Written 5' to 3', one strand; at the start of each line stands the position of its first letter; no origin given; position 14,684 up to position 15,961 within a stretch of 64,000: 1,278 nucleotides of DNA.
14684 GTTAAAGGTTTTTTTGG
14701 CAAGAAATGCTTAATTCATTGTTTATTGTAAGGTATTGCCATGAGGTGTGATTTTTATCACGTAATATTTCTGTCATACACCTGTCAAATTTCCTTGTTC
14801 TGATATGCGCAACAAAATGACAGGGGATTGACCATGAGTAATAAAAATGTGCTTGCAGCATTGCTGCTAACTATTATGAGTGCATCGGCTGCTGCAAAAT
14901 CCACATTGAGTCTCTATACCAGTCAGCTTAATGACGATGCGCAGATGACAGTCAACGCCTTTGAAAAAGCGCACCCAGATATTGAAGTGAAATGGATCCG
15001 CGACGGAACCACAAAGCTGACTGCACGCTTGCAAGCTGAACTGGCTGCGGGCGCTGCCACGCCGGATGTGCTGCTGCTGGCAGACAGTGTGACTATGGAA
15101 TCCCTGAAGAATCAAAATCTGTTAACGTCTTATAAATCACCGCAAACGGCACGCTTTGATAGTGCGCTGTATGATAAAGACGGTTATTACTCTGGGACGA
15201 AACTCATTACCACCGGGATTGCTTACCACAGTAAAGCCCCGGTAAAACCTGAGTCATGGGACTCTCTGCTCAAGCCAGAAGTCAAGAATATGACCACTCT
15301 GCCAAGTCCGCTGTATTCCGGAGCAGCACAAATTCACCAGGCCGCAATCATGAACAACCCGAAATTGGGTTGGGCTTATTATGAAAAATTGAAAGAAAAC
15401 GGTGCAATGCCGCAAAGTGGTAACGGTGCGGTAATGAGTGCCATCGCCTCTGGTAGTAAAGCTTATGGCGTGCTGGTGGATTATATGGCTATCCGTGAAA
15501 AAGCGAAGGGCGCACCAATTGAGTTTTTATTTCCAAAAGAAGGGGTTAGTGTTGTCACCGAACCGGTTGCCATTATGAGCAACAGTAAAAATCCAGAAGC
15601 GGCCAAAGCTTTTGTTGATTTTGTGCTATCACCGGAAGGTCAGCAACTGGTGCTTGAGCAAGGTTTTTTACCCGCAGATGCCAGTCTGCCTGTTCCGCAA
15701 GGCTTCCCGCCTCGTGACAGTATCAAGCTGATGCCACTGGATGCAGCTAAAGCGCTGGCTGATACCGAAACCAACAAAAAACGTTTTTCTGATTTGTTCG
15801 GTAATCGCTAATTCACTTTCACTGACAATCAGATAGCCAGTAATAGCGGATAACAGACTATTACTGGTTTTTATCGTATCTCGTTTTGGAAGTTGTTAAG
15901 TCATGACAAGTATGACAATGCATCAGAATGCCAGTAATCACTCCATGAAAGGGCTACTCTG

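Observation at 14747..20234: Candidate uncharacterised phosphate-starvation scavenging system: ABC importer + beta-CASP-like hydrolase + histidine phosphatase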

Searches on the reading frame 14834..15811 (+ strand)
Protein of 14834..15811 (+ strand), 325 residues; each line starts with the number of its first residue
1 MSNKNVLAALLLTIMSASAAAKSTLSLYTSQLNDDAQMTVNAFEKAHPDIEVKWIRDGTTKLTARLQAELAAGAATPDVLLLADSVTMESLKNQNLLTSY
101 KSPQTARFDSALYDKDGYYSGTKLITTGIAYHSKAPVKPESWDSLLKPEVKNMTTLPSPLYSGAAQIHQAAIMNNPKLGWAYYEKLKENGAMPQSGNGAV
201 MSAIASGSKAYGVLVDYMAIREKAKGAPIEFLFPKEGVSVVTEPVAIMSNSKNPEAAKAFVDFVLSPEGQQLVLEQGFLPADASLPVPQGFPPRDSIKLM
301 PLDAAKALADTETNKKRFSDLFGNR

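Call 3: search_protein_families(library=pfam, proteins=[window:14834-15811:+], max_evalue=0.01)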
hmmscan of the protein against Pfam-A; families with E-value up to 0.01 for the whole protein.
window:14834-15811:+ (325 aa): 4 families
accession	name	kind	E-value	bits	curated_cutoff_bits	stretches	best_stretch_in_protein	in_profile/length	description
PF13416.11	SBP_bac_8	-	1.8e-26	94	27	1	40-284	3-264/279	Bacterial extracellular solute-binding protein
PF01547.30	SBP_bac_1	-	6.1e-26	92.6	26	1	37-271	11-307/307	Bacterial extracellular solute-binding protein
PF13531.11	SBP_bac_11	-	2.6e-24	86.7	25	1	40-278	17-226/227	Bacterial extracellular solute-binding protein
PF13343.11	SBP_bac_6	-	3.2e-23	82.9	24.6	1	76-298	3-235/245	Bacterial extracellular solute-binding protein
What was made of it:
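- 14834..15811 (+): Periplasmic substrate-binding protein (325 aa, Sec signal peptide), a cluster-D binding protein of the AfuA/P5PA/PhnS2 group. Pfam (call 3).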

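Call 4: search_protein_families(library=ncbifam, proteins=[window:14834-15811:+], max_evalue=0.01)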
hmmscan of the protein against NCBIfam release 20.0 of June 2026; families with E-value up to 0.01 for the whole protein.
window:14834-15811:+ (325 aa): 15 families
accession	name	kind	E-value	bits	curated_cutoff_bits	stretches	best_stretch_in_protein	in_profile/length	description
TIGR03261.1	phnS2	equivalog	1.3e-44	152.7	392.75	1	10-307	9-314/334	putative 2-aminoethylphosphonate ABC transporter substrate-binding protein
NF011620.1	PRK15046.1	equivalog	2.6e-15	56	310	1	8-278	11-286/334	2-aminoethylphosphonate ABC transporter substrate-binding protein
TIGR03227.1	PhnS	equivalog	8.6e-11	41.3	395.3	1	8-276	21-295/360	2-aminoethylphosphonate ABC transporter substrate-binding protein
TIGR01254.1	sfuA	subfamily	3e-09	36.6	93.4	1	38-275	18-261/306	thiamine ABC transporter substrate-binding protein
NF007048.0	PRK09501.1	equivalog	3.7e-07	29.3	582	1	169-275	182-289/348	spermidine/putrescine ABC transporter substrate-binding protein PotD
TIGR01256.1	modA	equivalog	7.6e-07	29.3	62.5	1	202-273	144-213/217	molybdate ABC transporter substrate-binding protein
TIGR00971.1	3a0106s03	subfamily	1.3e-05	24.6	155.5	0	21-168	3-144/315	sulfate ABC transporter substrate-binding protein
NF007962.0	PRK10682.1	equivalog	4.9e-05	22.5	636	0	219-269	254-304/370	spermidine/putrescine ABC transporter substrate-binding protein PotF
TIGR03850.1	bind_CPR_0540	equivalog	0.00012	20.9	299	0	39-86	53-97/437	carbohydrate ABC transporter substrate-binding protein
NF041888.1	ABC_SBP_YdcS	equivalog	0.00022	20.1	725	1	215-272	255-312/379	putative ABC transporter substrate-binding protein YdcS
NF003196.0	PRK04168.1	equivalog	0.00048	19.1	355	0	242-276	278-312/338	tungstate ABC transporter substrate-binding protein WtpA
NF008106.0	PRK10852.1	subfamily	0.0015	17.6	308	1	25-274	22-281/338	thiosulfate ABC transporter substrate-binding protein CysP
TIGR02136.1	ptsS_2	subfamily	0.0019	17.4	206.6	1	241-280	251-294/295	phosphate ABC transporter substrate-binding protein PstS family protein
NF002918.0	PRK03537.1-4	equivalog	0.0053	16.1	288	1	233-280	200-245/246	molybdate ABC transporter substrate-binding protein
NF008633.1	PRK11622.1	subfamily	0.0056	15.6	203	0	242-271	302-331/397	ABC transporter substrate-binding protein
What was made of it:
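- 14834..15811 (+): The best NCBIfam hit is PhnS2, 152.7 bits against a cutoff of 392.75 (call 4).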

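Call 21: search_solved_structures(query=window:14834-15811:+, max_evalue=0.001, show_alignments=3)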
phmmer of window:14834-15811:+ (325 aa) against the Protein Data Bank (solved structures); distinct sequences matched with E-value up to 0.001: 44.
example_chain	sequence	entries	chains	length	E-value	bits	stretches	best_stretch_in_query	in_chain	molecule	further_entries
6wce_A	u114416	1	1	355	7.6e-20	74.9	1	18-303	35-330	Pyridoxal-5-phosphate binding protein A (P5PA)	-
8x1a_B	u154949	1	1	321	5.9e-18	68.7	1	25-278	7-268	Iron(III) ABC transporter, periplasmic iron-compound-binding protein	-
4r72_A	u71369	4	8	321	1.6e-14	57.4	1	21-278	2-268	ABC-type Fe3+ transport system, periplasmic component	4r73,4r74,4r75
6hhb_A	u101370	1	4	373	6.3e-13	52.2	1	39-285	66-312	ABC-type Fe3+ transport system, periplasmic component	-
6fjl_A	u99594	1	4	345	6.4e-13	52.1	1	39-285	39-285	ABC-type Fe3+ transport system, periplasmic component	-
7f6p_A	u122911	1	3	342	1.6e-11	47.5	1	19-279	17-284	Iron ABC transporter, periplasmic iron-binding protein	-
7f6q_A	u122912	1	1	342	2e-11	47.2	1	19-279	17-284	Iron ABC transporter, periplasmic iron-binding protein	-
7f6e_A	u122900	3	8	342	4.1e-11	46.2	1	19-279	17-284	Iron ABC transporter, periplasmic iron-binding protein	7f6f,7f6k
7f6r_A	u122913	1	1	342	4.3e-11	46.1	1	19-279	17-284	Iron ABC transporter, periplasmic iron-binding protein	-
7f6s_A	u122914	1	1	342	6.3e-11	45.6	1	19-279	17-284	Iron ABC transporter, periplasmic iron-binding protein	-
7f6n_A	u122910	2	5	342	1e-10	44.9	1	19-279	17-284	Iron ABC transporter, periplasmic iron-binding protein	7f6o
7f6t_A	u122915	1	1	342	1.5e-10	44.4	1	19-279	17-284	Iron ABC transporter, periplasmic iron-binding protein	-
7f6u_A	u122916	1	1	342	6.7e-10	42.2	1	19-279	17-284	Iron ABC transporter, periplasmic iron-binding protein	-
1y4t_A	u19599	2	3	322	5.1e-09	39.3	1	24-278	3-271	putative iron-uptake ABC transport system periplasmic iron-binding protein | Putative iron-uptake ABC transport system,periplasmic iron-binding protein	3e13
6ddn_A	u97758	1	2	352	5.1e-08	36.1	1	102-285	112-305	Probable sulfate-binding lipoprotein SubI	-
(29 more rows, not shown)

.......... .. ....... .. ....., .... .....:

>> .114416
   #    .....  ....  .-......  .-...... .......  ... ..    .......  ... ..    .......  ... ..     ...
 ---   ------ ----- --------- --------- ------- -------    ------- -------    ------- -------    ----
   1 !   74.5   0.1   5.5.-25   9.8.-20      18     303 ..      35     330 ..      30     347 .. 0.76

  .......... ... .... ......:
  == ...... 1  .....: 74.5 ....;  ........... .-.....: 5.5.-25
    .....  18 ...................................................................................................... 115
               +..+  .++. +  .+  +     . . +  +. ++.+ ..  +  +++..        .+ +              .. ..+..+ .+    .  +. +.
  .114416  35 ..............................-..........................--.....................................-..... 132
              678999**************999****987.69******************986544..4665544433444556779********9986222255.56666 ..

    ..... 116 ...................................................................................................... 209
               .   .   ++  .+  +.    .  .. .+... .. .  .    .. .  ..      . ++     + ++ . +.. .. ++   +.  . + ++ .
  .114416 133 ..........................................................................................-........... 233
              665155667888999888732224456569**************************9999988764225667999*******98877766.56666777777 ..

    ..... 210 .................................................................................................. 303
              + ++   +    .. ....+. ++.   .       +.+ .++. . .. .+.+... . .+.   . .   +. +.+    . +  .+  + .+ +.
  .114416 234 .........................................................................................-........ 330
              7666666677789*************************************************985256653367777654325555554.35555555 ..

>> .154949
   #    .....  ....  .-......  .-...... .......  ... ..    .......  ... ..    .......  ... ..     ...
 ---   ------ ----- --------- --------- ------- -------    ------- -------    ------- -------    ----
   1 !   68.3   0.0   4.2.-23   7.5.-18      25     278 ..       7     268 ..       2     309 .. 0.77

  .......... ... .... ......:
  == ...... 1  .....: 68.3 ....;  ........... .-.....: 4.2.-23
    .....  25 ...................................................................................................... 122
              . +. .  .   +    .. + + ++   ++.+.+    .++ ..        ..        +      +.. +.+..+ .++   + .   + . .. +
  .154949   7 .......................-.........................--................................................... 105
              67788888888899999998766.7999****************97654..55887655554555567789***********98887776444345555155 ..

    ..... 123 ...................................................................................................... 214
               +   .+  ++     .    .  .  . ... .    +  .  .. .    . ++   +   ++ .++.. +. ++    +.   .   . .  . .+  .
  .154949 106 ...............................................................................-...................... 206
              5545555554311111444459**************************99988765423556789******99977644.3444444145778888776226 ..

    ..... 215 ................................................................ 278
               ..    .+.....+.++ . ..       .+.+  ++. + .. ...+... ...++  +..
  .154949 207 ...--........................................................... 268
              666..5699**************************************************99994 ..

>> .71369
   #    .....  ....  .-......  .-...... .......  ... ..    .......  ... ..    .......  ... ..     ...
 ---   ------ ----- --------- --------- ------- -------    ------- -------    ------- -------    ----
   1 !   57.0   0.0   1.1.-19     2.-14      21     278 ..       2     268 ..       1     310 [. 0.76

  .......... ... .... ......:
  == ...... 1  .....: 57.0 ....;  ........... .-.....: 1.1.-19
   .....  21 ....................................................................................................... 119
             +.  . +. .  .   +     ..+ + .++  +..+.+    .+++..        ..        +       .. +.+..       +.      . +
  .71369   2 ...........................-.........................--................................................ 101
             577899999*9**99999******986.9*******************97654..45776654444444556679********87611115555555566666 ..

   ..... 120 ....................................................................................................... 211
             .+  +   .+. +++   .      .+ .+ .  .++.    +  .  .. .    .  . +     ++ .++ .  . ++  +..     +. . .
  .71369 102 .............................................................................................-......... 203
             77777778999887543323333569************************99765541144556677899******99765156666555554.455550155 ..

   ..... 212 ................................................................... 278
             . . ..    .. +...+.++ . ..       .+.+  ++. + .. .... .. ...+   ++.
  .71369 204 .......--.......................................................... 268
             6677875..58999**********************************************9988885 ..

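Call 46: search_solved_structures(query=A3, max_evalue=0.00001, show_alignments=0)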
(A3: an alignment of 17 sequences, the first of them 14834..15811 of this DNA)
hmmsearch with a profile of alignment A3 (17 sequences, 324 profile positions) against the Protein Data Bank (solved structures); distinct sequences matched with E-value up to 0.00001: 48.
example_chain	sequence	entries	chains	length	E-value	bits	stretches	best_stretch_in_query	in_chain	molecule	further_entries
8x1a_B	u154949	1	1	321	8.5e-28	100.2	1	21-305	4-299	Iron(III) ABC transporter, periplasmic iron-compound-binding protein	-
4r72_A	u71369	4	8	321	1.5e-26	96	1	23-309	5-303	ABC-type Fe3+ transport system, periplasmic component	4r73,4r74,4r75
6wce_A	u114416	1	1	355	3.7e-23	84.9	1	16-306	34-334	Pyridoxal-5-phosphate binding protein A (P5PA)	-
7f6q_A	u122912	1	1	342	5.7e-20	74.4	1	15-291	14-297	Iron ABC transporter, periplasmic iron-binding protein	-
7f6p_A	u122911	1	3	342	8.4e-20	73.9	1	15-291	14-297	Iron ABC transporter, periplasmic iron-binding protein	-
7f6t_A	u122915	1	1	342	1e-19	73.6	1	15-291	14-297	Iron ABC transporter, periplasmic iron-binding protein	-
7f6s_A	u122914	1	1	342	1.2e-19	73.4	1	15-291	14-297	Iron ABC transporter, periplasmic iron-binding protein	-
7f6e_A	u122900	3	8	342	1.2e-19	73.4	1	15-291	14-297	Iron ABC transporter, periplasmic iron-binding protein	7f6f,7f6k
7f6r_A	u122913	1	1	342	2.6e-19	72.3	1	15-291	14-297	Iron ABC transporter, periplasmic iron-binding protein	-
7f6n_A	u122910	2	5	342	5.5e-19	71.2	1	15-291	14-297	Iron ABC transporter, periplasmic iron-binding protein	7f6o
7f6u_A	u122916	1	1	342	1.7e-18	69.6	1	15-291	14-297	Iron ABC transporter, periplasmic iron-binding protein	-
1y4t_A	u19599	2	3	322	7.2e-17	64.3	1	23-288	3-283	putative iron-uptake ABC transport system periplasmic iron-binding protein | Putative iron-uptake ABC transport system,periplasmic iron-binding protein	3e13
6hhb_A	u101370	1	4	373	4.1e-14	55.2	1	21-290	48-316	ABC-type Fe3+ transport system, periplasmic component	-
6fjl_A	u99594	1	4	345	4.6e-14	55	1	21-290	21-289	ABC-type Fe3+ transport system, periplasmic component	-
2pt1_A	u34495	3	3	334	3e-13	52.4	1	21-277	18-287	Iron transport protein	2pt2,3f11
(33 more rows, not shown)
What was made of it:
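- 14834..15811 (+): The closest PDB entries are 8x1a, AfuA 4r72 and P5PA 6wce (calls 21, 46).
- On FbpABC-type ferric iron transporter: FbpA structures score far lower than AfuA and P5PA (call 46).
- Closest known: AfuABC and P5PA-type transporters. Same: These are the closest solved binding proteins (E 1e-26 to 1e-28 with the family profile, call 46).
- The binding protein's nearest solved relatives bind sugar phosphates and PLP (calls 21, 46).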

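Call 50: search_protein_families(library=padloc, proteins=[window:14834-15811:+], max_evalue=0.001)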
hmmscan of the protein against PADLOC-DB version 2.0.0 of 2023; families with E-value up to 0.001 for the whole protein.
window:14834-15811:+ (325 aa): 0 families

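Call 52: find_homologous_proteins(query=window:14834-15811:+, max_evalue=1e-40)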
Query window:14834-15811:+ (325 aa): 3535 proteins with E <= 1e-40 among 8000 candidates; the best 120 are listed.
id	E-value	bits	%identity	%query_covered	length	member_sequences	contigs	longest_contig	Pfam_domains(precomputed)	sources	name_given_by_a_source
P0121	2.1e-200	682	96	100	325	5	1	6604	PF13531.12,PF13416.12,PF13343.12,PF01547.31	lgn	-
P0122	7.3e-196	668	94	100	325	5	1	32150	PF13531.12,PF13416.12,PF13343.12,PF01547.31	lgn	-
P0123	3.7e-191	652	90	100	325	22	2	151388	PF13531.12,PF13416.12,PF13343.12,PF01547.31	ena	-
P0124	1.2e-179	614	86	100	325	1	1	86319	PF13531.12,PF13416.12,PF13343.12,PF01547.31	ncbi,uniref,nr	ncbi:extracellular solute-binding protein [Kosakonia quasisacchari]|uniref:Extracellular solute-bind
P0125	1.1e-178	611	85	100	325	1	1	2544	PF13531.12,PF13416.12,PF13343.12,PF01547.31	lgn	-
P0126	1.6e-178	611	85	100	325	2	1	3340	PF13531.12,PF13416.12,PF13343.12,PF01547.31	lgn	-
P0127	1.2e-177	608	84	100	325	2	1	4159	PF13531.12,PF13416.12,PF13343.12,PF01547.31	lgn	-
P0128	1.2e-177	608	85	100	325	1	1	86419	PF13531.12,PF13416.12,PF13343.12,PF01547.31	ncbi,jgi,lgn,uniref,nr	ncbi:ABC transporter substrate-binding protein [Kosakonia sp.]|uniref:ABC transporter substrate-bind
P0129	3.2e-177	606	84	100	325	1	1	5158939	PF13531.12,PF13416.12,PF13343.12,PF01547.31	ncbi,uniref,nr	ncbi:ABC transporter substrate-binding protein [Kosakonia sp. R1.Fl]|uniref:ABC transporter substrat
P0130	4.1e-177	606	84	100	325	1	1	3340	PF13531.12,PF13416.12,PF13343.12,PF01547.31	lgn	-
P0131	3.3e-176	603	84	100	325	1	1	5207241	PF13531.12,PF13416.12,PF13343.12,PF01547.31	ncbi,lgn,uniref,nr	ncbi:ABC transporter substrate-binding protein [Kosakonia sacchari]|uniref:ABC transporter substrate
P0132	2.8e-175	600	83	100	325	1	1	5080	PF13531.12,PF13416.12,PF13343.12,PF01547.31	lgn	-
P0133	4.4e-175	599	83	100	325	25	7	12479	PF13531.12,PF13416.12,PF13343.12,PF01547.31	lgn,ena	-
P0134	1.1e-173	595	83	100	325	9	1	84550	PF13531.12,PF13416.12,PF13343.12,PF01547.31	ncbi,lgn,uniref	ncbi:ABC transporter substrate-binding protein [Kosakonia oryzendophytica]|uniref:ABC transporter su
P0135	1.5e-173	594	82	100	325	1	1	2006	PF13531.12,PF13416.12,PF13343.12,PF01547.31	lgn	-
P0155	7.1e-170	582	81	100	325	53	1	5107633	PF13531.12,PF13416.12,PF13343.12,PF01547.31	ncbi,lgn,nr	ncbi:ABC transporter substrate-binding protein [Klebsiella michiganensis]|nr:ABC transporter substra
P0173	7.3e-164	562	78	100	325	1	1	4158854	PF13531.12,PF13416.12,PF13343.12,PF01547.31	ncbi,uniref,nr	ncbi:ABC transporter substrate-binding protein [Siccibacter colletis]|uniref:ABC transporter substra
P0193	3.0e-162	557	77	100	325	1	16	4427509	PF13531.12,PF13416.12,PF13343.12,PF01547.31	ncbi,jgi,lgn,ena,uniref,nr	ncbi:ABC transporter substrate-binding protein [Pseudescherichia vulneris]|uniref:Putative ABC trans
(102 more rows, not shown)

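Call 53: find_encoding_contigs(protein=P0131, flank=9000, max_places=1)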
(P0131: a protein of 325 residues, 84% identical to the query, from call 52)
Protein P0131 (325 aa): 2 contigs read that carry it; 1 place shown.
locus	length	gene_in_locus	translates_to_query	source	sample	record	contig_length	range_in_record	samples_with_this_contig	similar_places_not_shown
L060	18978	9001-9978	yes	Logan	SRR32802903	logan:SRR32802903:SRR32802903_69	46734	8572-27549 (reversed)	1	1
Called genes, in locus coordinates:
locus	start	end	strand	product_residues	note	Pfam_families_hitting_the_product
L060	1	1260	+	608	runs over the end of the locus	PF00270:DEAD, PF00271:Helicase_C, PF16124:RecQ_Zn_bind, PF09382:RQC, PF00570:HRDC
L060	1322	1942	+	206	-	PF01810:LysE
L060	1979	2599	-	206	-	PF01810:LysE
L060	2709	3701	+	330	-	PF12146:Hydrolase_4, PF00561:Abhydrolase_1, PF12697:Abhydrolase_6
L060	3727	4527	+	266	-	PF00702:Hydrolase (faint), PF05116:S6PP (weak), PF08282:Hydrolase_3, PF05116:S6PP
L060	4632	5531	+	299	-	PF00892:EamA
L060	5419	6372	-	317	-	PF00126:HTH_1, PF03466:LysR_substrate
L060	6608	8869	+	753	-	PF08267:Meth_synt_1, PF01717:Meth_synt_2, PF08267:Meth_synt_1 (weak)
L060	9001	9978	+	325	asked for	PF01547:SBP_bac_1, PF13531:SBP_bac_11, PF13416:SBP_bac_8, PF13343:SBP_bac_6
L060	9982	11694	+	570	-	PF00528:BPD_transp_1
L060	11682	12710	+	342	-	PF00005:ABC_tran, PF13304:AAA_21 (faint), PF08402:TOBE_2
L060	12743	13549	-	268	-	PF01738:DLH, PF00561:Abhydrolase_1 (faint), PF00326:Peptidase_S9 (faint), PF08840:BAAT_C (faint)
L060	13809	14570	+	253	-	PF01048:PNP_UDP_1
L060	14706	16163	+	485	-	PF02646:RmuC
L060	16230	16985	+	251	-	PF01209:Ubie_methyltran, PF13489:Methyltransf_23, PF01135:PCMT, PF13847:Methyltransf_31, PF08241:Methyltransf_11, PF08242:Methyltransf_12, PF13649:Methyltransf_25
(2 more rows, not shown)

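Call 54: find_encoding_contigs(protein=P0193, flank=9000, max_places=1)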
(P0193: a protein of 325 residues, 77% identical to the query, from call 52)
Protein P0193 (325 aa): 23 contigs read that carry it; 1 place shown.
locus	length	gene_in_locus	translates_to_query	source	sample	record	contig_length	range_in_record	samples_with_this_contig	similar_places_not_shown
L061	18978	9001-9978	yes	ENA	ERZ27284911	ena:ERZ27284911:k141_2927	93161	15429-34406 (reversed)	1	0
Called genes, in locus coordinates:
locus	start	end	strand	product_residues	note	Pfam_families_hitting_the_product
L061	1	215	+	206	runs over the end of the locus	PF01810:LysE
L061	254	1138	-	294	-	PF04754:Transposase_31, PF27070:HTH_Rpn_C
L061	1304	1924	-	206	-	PF01810:LysE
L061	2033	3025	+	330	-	PF12146:Hydrolase_4, PF00561:Abhydrolase_1, PF12697:Abhydrolase_6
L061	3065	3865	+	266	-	PF05116:S6PP (weak), PF08282:Hydrolase_3, PF00702:Hydrolase (weak), PF05116:S6PP (weak)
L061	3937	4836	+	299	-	PF00892:EamA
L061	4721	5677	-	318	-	PF00126:HTH_1, PF03466:LysR_substrate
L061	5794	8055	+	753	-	PF08267:Meth_synt_1, PF01717:Meth_synt_2, PF08267:Meth_synt_1 (weak)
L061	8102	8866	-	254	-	PF00392:GntR (weak), PF08220:HTH_DeoR, PF08279:HTH_11 (weak), PF19187:HTH_PafC (weak), PF00455:DeoRC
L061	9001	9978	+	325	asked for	PF01547:SBP_bac_1, PF13531:SBP_bac_11, PF13416:SBP_bac_8, PF13343:SBP_bac_6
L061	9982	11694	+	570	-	PF00528:BPD_transp_1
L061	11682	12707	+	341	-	PF00005:ABC_tran, PF13304:AAA_21 (faint), PF08402:TOBE_2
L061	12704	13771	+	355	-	PF00753:Lactamase_B (weak), PF12706:Lactamase_B_2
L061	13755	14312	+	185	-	PF00300:His_Phos_1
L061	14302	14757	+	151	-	PF25109:HAD_PNKP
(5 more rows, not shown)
